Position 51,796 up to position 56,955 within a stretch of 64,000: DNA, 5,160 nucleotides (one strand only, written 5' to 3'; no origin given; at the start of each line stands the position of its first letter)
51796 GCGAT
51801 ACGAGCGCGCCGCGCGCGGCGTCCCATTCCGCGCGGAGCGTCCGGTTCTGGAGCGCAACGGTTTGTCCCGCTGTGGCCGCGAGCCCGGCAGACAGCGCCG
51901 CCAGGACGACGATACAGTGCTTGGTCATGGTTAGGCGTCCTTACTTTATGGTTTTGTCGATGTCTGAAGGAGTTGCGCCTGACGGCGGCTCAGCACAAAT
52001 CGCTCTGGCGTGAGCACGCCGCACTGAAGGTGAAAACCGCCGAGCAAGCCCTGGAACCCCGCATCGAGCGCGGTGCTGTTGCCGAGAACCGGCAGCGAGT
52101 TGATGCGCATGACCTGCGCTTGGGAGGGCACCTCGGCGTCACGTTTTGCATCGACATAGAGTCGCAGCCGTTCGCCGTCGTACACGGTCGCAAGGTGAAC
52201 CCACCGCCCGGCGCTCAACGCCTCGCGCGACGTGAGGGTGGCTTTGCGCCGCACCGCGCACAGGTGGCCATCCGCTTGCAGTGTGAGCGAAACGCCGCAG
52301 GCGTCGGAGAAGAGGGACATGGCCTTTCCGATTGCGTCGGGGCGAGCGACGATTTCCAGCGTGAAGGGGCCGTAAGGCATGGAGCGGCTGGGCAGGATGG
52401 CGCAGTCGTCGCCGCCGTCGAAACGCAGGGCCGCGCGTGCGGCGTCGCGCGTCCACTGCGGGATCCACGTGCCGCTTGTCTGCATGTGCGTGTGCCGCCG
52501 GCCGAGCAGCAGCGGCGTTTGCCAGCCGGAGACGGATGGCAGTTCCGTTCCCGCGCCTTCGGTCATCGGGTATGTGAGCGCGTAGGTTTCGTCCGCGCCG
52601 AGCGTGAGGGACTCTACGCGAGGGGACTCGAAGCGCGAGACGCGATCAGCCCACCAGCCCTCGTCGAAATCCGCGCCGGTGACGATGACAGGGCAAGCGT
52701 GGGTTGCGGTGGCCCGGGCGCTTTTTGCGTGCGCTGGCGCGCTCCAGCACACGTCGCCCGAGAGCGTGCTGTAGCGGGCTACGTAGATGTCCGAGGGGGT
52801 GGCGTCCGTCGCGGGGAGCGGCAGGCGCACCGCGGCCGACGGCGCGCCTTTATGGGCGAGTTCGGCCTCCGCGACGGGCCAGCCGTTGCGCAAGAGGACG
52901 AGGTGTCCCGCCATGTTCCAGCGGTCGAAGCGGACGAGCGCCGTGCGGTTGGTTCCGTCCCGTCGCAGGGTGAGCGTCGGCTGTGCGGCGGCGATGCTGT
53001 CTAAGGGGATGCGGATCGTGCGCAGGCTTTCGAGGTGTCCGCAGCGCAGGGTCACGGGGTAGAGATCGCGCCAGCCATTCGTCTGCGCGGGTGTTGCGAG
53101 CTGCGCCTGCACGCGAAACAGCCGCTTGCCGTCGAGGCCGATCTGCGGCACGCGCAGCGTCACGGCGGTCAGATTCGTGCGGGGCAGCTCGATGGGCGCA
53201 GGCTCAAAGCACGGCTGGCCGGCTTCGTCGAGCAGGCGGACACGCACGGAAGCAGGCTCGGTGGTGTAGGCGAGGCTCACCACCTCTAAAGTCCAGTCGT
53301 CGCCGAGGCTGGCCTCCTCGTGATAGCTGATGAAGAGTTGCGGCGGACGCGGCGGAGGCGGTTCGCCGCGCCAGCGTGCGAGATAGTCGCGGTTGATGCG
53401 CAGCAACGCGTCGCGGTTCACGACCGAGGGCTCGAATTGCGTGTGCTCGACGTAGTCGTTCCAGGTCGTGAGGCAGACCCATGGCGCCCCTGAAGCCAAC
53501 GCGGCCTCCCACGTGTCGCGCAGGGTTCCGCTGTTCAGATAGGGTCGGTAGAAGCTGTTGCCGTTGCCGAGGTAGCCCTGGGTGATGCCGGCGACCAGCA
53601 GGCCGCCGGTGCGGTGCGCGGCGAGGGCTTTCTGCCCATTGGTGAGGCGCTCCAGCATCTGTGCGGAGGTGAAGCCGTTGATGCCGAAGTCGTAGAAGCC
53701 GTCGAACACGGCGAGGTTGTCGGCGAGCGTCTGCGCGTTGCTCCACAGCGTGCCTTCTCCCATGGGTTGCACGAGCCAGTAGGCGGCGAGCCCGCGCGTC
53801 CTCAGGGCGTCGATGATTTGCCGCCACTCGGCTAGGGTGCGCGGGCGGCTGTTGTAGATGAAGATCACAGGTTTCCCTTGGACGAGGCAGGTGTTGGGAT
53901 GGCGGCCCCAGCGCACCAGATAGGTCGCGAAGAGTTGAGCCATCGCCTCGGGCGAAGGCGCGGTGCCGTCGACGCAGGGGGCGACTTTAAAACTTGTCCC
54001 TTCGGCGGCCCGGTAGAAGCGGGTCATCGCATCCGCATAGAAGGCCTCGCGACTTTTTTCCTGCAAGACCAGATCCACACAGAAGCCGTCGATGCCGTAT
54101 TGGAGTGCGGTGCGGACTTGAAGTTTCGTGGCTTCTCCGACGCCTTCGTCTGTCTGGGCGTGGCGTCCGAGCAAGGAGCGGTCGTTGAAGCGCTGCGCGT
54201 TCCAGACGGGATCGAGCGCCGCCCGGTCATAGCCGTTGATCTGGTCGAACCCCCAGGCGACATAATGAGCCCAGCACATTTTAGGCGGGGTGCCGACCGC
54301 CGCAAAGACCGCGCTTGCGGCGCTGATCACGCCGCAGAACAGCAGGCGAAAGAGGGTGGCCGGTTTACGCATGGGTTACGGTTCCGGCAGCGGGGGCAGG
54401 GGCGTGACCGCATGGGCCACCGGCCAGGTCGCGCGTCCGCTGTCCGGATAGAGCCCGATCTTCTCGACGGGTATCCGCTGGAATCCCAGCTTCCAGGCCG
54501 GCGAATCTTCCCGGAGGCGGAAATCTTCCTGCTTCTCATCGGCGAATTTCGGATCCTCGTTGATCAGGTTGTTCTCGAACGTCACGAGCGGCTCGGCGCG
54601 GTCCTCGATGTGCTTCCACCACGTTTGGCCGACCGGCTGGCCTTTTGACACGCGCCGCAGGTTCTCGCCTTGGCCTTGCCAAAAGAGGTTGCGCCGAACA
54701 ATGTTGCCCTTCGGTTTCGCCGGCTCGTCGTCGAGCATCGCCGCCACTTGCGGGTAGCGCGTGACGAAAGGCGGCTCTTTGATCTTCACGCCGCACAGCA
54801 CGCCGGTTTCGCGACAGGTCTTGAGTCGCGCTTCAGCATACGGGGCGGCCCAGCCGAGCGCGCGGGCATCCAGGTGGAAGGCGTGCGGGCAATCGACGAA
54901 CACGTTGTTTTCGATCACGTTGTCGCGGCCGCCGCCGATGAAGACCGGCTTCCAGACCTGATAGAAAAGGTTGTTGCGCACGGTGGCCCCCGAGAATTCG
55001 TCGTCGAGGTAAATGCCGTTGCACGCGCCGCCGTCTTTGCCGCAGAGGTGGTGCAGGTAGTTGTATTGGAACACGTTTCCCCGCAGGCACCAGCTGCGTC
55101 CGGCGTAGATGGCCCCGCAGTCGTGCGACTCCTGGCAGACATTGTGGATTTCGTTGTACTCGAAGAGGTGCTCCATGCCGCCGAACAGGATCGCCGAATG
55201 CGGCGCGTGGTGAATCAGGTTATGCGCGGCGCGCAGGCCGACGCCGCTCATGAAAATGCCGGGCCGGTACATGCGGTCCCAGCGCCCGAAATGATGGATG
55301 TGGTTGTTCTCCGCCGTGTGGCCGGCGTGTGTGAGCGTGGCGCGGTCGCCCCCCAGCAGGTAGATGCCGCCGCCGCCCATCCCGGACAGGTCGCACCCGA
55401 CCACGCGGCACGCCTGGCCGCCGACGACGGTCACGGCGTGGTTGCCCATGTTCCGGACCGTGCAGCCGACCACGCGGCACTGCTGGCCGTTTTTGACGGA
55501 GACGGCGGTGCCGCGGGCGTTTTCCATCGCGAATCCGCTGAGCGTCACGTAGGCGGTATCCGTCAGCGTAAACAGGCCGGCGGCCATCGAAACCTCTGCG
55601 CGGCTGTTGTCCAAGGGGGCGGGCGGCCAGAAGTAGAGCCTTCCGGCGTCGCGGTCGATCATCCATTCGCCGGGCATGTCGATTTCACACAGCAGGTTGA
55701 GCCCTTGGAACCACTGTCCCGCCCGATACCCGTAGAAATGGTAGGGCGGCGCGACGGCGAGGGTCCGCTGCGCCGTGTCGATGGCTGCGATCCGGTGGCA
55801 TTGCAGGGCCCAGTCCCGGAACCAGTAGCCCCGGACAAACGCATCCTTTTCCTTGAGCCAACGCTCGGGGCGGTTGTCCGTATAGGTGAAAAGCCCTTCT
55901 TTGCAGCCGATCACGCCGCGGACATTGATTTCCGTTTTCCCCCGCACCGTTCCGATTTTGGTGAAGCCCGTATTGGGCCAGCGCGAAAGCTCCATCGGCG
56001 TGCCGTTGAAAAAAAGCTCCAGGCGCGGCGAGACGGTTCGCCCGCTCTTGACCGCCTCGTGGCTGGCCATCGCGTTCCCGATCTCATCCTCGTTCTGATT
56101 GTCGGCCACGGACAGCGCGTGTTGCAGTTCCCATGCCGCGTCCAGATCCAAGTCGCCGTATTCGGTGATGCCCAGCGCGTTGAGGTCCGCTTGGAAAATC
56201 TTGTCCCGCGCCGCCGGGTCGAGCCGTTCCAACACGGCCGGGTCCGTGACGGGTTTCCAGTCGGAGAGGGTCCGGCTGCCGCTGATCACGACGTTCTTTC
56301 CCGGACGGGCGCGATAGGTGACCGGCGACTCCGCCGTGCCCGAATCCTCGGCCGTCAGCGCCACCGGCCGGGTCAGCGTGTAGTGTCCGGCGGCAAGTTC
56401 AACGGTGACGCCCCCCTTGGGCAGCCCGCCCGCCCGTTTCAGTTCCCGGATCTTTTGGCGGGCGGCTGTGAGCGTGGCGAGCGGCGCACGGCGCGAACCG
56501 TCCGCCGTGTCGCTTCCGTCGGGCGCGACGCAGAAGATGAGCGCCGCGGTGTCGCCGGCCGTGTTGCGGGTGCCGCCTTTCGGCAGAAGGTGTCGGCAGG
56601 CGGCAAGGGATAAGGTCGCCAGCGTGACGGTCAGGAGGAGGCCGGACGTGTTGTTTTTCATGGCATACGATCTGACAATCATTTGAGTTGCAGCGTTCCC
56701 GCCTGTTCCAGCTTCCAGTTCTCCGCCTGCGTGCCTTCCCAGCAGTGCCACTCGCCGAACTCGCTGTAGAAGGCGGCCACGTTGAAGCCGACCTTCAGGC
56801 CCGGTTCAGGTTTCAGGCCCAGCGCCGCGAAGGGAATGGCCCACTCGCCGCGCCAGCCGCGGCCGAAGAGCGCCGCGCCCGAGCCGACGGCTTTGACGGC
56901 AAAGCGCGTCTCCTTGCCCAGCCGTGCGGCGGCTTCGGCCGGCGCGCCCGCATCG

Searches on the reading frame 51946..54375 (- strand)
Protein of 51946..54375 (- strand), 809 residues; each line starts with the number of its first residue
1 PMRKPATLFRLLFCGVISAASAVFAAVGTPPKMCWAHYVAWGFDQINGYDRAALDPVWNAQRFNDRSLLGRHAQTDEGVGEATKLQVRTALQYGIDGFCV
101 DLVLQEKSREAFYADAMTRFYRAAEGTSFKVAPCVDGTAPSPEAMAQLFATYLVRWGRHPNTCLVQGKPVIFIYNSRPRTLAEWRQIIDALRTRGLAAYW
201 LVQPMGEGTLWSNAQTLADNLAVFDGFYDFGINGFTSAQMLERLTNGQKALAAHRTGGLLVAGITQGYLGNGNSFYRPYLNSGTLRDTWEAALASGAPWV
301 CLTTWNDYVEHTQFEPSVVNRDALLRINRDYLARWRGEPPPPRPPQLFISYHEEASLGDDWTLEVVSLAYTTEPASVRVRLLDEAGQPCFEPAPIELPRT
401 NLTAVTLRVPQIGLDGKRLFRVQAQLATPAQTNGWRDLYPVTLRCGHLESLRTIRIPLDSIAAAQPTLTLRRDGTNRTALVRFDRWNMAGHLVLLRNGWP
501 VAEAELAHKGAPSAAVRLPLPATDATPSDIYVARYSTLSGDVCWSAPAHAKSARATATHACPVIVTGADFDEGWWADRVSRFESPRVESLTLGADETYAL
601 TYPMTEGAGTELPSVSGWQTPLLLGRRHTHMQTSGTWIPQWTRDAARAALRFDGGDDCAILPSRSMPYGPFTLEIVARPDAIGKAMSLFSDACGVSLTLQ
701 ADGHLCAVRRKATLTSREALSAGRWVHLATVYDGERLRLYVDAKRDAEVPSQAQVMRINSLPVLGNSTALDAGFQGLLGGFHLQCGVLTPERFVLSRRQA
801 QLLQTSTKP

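Call 24: search_protein_families(library=pfam, proteins=[window:51946-54375:-], max_evalue=0.001)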
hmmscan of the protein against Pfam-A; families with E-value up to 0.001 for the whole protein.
window:51946-54375:- (809 aa): 3 families
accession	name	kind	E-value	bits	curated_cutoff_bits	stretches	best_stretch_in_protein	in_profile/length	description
PF13385.13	Laminin_G_3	-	1.1e-13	52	27.6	1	653-791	1-148/151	Concanavalin A-like lectin/glucanases superfamily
PF16317.11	Glyco_hydro_99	-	4.4e-10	39.6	33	1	130-322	116-312/341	Glycosyl hydrolase family 99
PF03659.20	Glyco_hydro_71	-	9.1e-09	35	34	1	86-311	21-235/375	Glycosyl hydrolase family 71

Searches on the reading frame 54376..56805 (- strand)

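Call 24: search_protein_families(library=pfam, proteins=[window:54376-56805:-], max_evalue=0.001)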
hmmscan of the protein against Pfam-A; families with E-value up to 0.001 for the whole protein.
window:54376-56805:- (809 aa): 2 families
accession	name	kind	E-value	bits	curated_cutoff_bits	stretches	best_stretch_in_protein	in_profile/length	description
PF13229.12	Beta_helix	-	2.6e-15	56.8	25.9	2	516-643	2-118/158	Right handed beta helix region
PF05048.19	NosD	-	3.6e-05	23.8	23.6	0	554-640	31-104/212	Periplasmic copper-binding protein (NosD)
